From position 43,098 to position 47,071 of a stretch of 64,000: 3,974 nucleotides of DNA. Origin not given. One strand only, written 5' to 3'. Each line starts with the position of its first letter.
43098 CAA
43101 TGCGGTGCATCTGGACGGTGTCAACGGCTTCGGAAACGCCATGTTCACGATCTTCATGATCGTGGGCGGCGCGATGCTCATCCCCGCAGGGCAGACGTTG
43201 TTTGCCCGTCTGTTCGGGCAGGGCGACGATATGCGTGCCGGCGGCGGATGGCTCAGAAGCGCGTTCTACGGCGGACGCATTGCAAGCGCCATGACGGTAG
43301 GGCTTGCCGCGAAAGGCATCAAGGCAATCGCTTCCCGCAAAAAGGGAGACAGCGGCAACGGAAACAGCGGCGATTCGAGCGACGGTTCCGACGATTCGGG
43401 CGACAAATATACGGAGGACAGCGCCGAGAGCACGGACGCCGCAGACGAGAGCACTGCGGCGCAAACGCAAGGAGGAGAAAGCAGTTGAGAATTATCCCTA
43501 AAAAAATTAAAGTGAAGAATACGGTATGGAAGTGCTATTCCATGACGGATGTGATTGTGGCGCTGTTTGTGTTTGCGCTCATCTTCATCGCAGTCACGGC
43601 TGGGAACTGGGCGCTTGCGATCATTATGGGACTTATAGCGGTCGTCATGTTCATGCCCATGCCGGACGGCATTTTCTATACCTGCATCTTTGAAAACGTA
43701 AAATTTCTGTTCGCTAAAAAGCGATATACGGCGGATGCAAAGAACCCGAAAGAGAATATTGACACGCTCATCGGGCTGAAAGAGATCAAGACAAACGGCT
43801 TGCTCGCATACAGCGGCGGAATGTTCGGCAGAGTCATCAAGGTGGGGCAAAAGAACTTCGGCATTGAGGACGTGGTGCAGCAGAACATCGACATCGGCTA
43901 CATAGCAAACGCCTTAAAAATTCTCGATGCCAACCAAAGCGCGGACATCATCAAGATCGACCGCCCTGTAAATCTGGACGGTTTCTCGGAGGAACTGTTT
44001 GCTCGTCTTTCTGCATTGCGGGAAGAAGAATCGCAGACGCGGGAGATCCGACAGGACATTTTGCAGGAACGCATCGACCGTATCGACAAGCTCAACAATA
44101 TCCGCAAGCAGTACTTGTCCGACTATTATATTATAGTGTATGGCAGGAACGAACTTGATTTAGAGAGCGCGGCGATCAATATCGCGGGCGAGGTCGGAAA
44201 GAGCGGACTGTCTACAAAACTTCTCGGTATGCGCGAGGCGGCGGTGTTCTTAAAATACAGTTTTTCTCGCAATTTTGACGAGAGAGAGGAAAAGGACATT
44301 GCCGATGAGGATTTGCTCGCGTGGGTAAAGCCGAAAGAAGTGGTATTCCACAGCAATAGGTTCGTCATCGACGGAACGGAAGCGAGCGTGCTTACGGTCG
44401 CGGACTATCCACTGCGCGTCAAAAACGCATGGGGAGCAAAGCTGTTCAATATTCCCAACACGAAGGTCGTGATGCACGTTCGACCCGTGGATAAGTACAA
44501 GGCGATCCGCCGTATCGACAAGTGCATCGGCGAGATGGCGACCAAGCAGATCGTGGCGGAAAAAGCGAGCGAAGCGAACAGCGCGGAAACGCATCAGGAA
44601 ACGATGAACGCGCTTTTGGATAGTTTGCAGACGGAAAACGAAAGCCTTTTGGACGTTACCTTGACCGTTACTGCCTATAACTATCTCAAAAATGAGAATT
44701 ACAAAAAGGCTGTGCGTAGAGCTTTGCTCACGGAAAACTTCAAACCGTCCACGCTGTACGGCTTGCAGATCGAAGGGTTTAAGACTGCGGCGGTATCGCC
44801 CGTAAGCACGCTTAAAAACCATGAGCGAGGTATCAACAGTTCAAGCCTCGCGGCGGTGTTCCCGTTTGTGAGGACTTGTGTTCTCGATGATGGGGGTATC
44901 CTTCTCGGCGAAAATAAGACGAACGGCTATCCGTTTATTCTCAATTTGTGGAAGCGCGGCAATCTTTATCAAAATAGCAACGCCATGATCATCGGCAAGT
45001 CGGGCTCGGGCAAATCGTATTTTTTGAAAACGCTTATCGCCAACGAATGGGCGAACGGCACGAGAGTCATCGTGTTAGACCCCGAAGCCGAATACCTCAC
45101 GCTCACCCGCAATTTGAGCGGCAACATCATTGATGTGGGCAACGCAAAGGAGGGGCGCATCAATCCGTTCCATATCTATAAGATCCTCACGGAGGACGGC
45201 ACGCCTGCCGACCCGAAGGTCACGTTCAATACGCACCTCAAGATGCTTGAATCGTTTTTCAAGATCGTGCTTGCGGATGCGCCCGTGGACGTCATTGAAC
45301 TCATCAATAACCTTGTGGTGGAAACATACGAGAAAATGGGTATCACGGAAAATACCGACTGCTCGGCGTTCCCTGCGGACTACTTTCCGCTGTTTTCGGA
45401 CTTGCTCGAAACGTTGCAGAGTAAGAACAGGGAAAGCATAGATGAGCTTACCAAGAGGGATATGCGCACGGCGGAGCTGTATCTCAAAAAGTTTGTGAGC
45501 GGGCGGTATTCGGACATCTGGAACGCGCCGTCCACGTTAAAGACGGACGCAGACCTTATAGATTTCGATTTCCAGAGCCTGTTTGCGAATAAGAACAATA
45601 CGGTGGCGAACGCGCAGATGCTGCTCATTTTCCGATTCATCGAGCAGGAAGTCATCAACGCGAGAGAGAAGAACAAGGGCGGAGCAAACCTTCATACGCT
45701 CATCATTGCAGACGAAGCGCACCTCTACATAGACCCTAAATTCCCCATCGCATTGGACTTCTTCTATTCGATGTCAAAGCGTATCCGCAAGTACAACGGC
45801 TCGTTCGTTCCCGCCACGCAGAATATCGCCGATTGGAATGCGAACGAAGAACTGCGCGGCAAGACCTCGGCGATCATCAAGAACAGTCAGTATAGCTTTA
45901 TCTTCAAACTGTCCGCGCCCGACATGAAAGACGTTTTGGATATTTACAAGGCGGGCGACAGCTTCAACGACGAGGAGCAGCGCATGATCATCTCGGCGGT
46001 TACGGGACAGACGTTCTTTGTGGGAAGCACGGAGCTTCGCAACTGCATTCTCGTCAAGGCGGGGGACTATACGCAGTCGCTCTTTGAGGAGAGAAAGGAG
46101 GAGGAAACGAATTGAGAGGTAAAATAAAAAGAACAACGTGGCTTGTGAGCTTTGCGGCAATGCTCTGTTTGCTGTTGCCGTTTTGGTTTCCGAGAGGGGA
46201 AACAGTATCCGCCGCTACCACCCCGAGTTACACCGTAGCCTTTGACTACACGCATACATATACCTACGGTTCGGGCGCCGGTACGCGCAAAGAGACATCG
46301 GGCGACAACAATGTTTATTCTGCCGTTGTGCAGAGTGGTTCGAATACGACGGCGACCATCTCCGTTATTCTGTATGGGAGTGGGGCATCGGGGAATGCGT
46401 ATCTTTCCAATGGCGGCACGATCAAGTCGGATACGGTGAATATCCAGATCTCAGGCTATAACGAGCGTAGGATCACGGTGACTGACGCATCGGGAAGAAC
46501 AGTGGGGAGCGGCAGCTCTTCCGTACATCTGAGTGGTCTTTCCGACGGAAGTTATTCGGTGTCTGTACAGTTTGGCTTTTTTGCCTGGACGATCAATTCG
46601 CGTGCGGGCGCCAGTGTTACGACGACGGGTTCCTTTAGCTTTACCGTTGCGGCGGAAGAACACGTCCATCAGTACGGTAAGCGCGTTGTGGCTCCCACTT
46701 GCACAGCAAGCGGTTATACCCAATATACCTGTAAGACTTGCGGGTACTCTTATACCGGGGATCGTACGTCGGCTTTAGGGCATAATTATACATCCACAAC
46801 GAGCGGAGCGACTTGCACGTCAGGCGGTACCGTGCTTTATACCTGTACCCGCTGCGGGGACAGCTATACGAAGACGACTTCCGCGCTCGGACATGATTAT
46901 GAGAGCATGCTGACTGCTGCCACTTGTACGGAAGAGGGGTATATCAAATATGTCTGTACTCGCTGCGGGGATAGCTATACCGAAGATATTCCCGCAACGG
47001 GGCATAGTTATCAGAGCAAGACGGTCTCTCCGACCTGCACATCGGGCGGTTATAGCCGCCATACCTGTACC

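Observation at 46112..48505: A VirB2-like pilin module fused to a 14-repeat Cys3His ectodomain (candidate pilin-adhesin of a Gram-positive-type T4SS)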

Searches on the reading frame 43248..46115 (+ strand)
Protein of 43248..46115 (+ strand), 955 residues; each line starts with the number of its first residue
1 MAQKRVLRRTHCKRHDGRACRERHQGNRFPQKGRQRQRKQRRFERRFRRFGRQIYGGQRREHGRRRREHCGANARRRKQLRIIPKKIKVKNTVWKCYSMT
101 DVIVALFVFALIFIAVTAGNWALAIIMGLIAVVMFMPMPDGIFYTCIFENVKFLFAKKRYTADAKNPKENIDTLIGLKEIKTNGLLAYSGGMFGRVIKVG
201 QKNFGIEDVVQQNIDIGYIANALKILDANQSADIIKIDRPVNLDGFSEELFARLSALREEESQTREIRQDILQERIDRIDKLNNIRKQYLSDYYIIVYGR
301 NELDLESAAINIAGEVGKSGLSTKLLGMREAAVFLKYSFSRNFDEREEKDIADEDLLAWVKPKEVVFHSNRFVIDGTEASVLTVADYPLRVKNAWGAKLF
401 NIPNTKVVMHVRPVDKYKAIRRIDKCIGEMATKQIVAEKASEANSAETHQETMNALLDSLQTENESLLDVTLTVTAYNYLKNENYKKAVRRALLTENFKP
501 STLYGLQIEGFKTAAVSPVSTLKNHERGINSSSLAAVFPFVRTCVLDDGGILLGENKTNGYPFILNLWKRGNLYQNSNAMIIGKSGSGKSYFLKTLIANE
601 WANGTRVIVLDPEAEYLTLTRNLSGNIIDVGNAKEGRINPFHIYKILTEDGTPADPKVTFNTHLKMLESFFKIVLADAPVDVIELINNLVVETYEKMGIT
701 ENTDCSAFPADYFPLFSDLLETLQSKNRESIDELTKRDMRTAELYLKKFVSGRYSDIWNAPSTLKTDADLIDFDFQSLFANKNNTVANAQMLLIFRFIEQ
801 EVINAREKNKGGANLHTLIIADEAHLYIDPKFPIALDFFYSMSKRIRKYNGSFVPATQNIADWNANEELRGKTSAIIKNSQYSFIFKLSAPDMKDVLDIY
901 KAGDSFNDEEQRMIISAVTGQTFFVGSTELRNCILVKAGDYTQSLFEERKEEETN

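Call 3: search_protein_families(library=pfam, proteins=[window:43248-46115:+], max_evalue=0.1)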
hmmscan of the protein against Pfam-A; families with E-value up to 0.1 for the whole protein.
window:43248-46115:+ (955 aa): 13 families
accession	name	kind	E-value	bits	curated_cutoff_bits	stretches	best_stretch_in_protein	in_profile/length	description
PF19044.6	P-loop_TraG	-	2e-12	46.9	25.8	1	558-889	8-319/413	TraG P-loop domain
PF01935.23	DUF87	-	2.3e-09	38.1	23.2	1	581-756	28-176/220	Helicase HerA, central domain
PF12846.13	AAA_10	-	1e-07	31.8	27.5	1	570-661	15-97/362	AAA-like domain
PF01580.24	FtsK_SpoIIIE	-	0.00028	20.8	24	1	553-599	22-62/221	FtsK/SpoIIIE family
PF10412.15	TrwB_AAD_bind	-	0.00048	19.6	20.5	1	576-617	15-56/387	Type IV secretion-system coupling protein DNA-binding domain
PF04851.21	ResIII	-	0.0034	17.7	22.5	0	780-830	112-140/164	Type III restriction enzyme, res subunit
PF00005.33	ABC_tran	-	0.0041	18.2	25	1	572-604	7-39/137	ABC transporter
PF00270.35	DEAD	-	0.0082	16.3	26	0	573-615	11-56/167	DEAD/DEAH box helicase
PF01656.29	CbiA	-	0.0091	16.4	25.4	0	581-693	4-86/125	CobQ/CobB/MinD/ParA nucleotide binding domain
PF13401.12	AAA_22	-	0.013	16.2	27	0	577-611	6-40/130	AAA domain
PF13479.12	AAA_24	-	0.032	14.5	27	1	578-614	4-32/195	AAA domain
PF25199.1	nSTAND_NTPase5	-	0.038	14.2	34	0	577-620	42-86/145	Novel STAND NTPase 5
PF04665.18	Pox_A32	-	0.069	13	22.8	0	572-598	8-35/242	Poxvirus A32 protein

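Call 4: search_protein_families(library=ncbifam, proteins=[window:43248-46115:+], max_evalue=0.1)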
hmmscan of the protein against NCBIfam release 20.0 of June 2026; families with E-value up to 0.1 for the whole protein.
window:43248-46115:+ (955 aa): 17 families
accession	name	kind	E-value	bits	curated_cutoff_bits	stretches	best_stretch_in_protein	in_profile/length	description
NF045975.1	VirB4_plasma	equivalog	7.6e-172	573.2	590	1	82-946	2-893/894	Mbov_0397 family ICE element conjugal transfer ATPase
NF045971.1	conju_CD1110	equivalog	7.7e-55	186.5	325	1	174-897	4-702/752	VirB4-like conjugal transfer ATPase, CD1110 family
TIGR02746.1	TraC-F-type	equivalog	7.8e-30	103.4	567.05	1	407-917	257-736/800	type IV secretion system protein TraC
TIGR00929.1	VirB4_CagE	subfamily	1.1e-21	76.9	643.1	1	559-916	420-726/792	VirB4 family type IV secretion/conjugal transfer ATPase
NF010278.0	PRK13721.1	subfamily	6.9e-14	50.7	1177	2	748-915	628-786/874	type IV secretion system protein TraC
TIGR03783.1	Bac_Flav_CT_G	subfamily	1.9e-06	26.1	261.55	1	569-881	432-726/829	TraG family conjugative transposon ATPase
NF041017.1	DNA_import_CedB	equivalog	3.5e-05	22.6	700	1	546-608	249-308/590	DNA import protein CedB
NF006799.0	PRK09302.1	equivalog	0.00027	19.6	408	1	571-634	268-331/515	circadian clock protein KaiC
TIGR02324.1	CP_lyasePhnL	equivalog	0.0011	18.5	256.3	1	579-630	37-87/224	phosphonate C-P lyase system protein PhnL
NF045973.1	conju_CD1115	equivalog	0.0014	17.5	250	1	570-620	18-67/442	VirD4-like conjugal transfer protein, CD1115 family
NF041894.1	MXAN_6652_fam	equivalog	0.0015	18.1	200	1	865-912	94-141/203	MXAN_6652 family MXYO-CTERM-anchored protein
NF053655.1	CedD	equivalog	0.002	16.9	600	0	581-644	226-285/527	DNA-translocating ATPase CedD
NF041895.1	choice_anch_V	domain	0.035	14.2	42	1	850-910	77-137/150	choice-of-anchor V domain-containing protein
NF010851.0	PRK14258.1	subfamily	0.046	13.2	425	0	572-597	29-54/261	phosphate ABC transporter ATP-binding protein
TIGR02211.1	LolD_lipo_ex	equivalog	0.048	13.2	307.75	0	575-609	30-64/221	lipoprotein-releasing ABC transporter ATP-binding protein LolD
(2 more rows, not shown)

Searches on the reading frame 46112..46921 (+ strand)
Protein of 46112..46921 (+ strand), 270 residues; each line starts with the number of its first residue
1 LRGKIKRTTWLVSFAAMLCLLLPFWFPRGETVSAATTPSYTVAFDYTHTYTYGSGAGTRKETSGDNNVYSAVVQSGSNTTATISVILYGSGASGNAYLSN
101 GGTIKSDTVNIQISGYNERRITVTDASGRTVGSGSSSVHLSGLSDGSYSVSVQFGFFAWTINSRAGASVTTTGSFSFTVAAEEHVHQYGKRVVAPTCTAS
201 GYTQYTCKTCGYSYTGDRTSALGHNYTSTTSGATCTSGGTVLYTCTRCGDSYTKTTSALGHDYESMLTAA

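Call 41: predict_structure(alignment_id=A2)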
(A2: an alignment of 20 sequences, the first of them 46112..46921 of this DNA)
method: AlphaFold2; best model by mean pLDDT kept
length: 270 residues; sequences in the alignment: 20
mean_pLDDT: 81.0   pTM: 0.60
mean pLDDT of the five models: 81.0, 77.8, 76.8, 76.2, 75.1
residues with pLDDT >= 90: 124; 70-90: 81; 50-70: 39; < 50: 26
segments of 3 or more residues with pLDDT < 50: 1-3, 6-9, 26-34, 261-270
pLDDT, mean of each block of 10 residues (from residue 1): 48 58 50 62 98 95 98 95 93 87 92 92 98 97 95 97 96 96 70 80 81 78 75 70 74 68 43
secondary structure, 60 per line:
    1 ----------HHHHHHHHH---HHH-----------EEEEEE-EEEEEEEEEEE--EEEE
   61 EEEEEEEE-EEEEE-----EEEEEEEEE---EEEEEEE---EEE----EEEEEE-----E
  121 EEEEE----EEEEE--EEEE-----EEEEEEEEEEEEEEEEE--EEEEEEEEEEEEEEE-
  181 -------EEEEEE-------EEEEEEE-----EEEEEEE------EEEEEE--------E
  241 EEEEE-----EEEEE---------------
elements in order: H11-19 E37-42 E44-54 E57-68 E70-74 E80-88 E92-98 E102-104 E109-114 E120-125 E130-134 E137-140 E146-162 E165-179 E188-193 E201-207 E213-219 E226-231 E240-245 E251-255

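Call 44: fold_search(model_id=the predicted structure, library=pdb)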
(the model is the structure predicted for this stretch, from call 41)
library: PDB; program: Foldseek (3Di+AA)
matches with E <= 10: 582; with E <= 0.001: 0
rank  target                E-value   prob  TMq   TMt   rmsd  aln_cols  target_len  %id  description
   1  9flu_A                2.0e-03  0.77  0.20  0.17  23.4       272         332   12  CryoEM structure of the fragment-1 (3402-3733) in the grappling hook protein A (GhpA) in the bacterium Aureispira sp.  (released 2024-10-16)
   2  9flw_A                5.0e-03  0.75  0.23  0.14  21.8       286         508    8  CryoEM structure of the fragment-6 (3571-4078) in the grappling hook protein A (GhpA) in the bacterium Aureispira sp.  (released 2024-10-16)
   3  7zn2_f                5.8e-03  0.72  0.19  0.10  20.8       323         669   10  Tail tip of siphophage T5 : full complex after interaction with its bacterial receptor FhuA (released 2023-02-08)
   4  9flv_A                5.8e-03  0.57  0.19  0.15  23.1       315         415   12  CryoEM structure of the fragment-5 (2393-2807) in the grappling hook protein A (GhpA) in the bacterium Aureispira sp.  (released 2024-10-16)
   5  5k6x_B                6.7e-03  0.54  0.18  0.14  29.5       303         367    8  Sidekick-2 immunoglobulin domains 1-4, crystal form 1 (released 2016-09-28)
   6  7biz_A                8.2e-03  0.66  0.21  0.14  22.9       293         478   11  Structure of a B12 binding lipoprotein from Bacteroides thetaiotaomicron (released 2022-03-02)
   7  7zn2_e                8.2e-03  0.66  0.21  0.10  21.1       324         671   10  Tail tip of siphophage T5 : full complex after interaction with its bacterial receptor FhuA (released 2023-02-08)
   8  5k6y_A                1.2e-02  0.54  0.19  0.14  25.9       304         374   10  Sidekick-2 immunoglobulin domains 1-4, crystal form 2 (released 2016-09-28)
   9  9g8b_A                1.3e-02  0.51  0.20  0.17  22.6       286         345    9  CryoEM structure of the fragment-2 (2892-3236) in the grappling hook protein A (GhpA) in the bacterium Aureispira sp.  (released 2024-10-16)
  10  5e4q                  2.0e-02  0.80  0.19  0.19  22.2       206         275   10  Crystal structure of mouse CNTN3 FN1-FN3 domains (released 2016-08-31)
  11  9fly_A                2.0e-02  0.47  0.21  0.08  23.2       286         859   12  CryoEM structure of the base (4151-5009) in the grappling hook protein A (GhpA) in the bacterium Aureispira sp. CCB-QB (released 2024-10-16)
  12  7biz_B                2.4e-02  0.72  0.21  0.13  16.6       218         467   11  Structure of a B12 binding lipoprotein from Bacteroides thetaiotaomicron (released 2022-03-02)
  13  8k3c_C                2.5e-02  0.77  0.19  0.21  23.5       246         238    8  Nipah virus Attachment glycoprotein with 41-6 antibody fragment (released 2024-05-01)
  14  9flx_A                2.9e-02  0.47  0.21  0.17  21.7       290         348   10  CryoEM structure of the fragment-4 (4074-4421) in the grappling hook protein A (GhpA) in the bacterium Aureispira sp.  (released 2024-10-16)
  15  9bfu_A                2.9e-02  0.44  0.15  0.03  30.1       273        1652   10  Cryo-EM structure of Sevenless extracellular domain (composite map of the dimer, pH 4.6) (released 2025-01-29)
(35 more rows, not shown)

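Call 82: fold_search(model_id=the predicted structure, library=viral)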
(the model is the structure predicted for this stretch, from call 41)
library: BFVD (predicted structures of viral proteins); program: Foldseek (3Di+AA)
matches with E <= 10: 428; with E <= 0.001: 2
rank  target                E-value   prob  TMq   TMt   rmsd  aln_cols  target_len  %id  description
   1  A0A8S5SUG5            1.4e-07  1.00  0.26  0.16  15.2       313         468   14  Leucine rich repeat protein [Siphoviridae sp. ctqPo10]
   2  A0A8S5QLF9            1.5e-04  1.00  0.27  0.11  40.8       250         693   17  S-layer homology domain (Fragment) [Podoviridae sp. ctdRZ1]
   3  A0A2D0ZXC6            3.7e-03  0.38  0.15  0.06  31.0       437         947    6  Envelope glycoprotein [vespertilionid gammaherpesvirus 3]
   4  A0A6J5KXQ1            4.1e-03  0.14  0.08  0.05  18.6       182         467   10  Major capsid protein [uncultured Caudovirales phage]
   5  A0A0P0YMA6            1.4e-02  0.35  0.15  0.10  34.9       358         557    8  (no name in the UniProt tables at hand)
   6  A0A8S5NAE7            2.0e-02  0.51  0.20  0.13  28.6       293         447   12  Uncharacterized protein (Fragment) [Siphoviridae sp. ctu3K14]
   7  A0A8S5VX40            2.7e-02  0.95  0.25  0.15  18.3       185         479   13  (no name in the UniProt tables at hand)
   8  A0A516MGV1            3.1e-02  0.20  0.12  0.12  26.9       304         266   10  (no name in the UniProt tables at hand)
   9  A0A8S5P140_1          3.3e-02  0.30  0.17  0.06  28.6       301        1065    9  Spore coat protein H kinase fold, TRANSFERASE [Myoviridae sp. ctrCp2]
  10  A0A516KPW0            4.0e-02  0.41  0.21  0.11  27.1       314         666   11  (no name in the UniProt tables at hand)
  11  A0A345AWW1            4.2e-02  0.66  0.22  0.11  17.6       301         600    8  (no name in the UniProt tables at hand)
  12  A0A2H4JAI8            4.6e-02  0.47  0.21  0.10  24.8       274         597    8  Putative structural protein [uncultured Caudovirales phage]
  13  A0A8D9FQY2            4.9e-02  0.20  0.17  0.12  22.6       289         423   10  Protease 1 [uncultured marine phage]
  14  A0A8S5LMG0            5.7e-02  0.51  0.25  0.16  25.9       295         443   10  Uncharacterized protein [Siphoviridae sp. ctDuC3]
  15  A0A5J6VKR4            6.3e-02  0.44  0.20  0.06  21.1       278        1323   11  A-macroglobulin complement component [Megaviridae environmental sample]
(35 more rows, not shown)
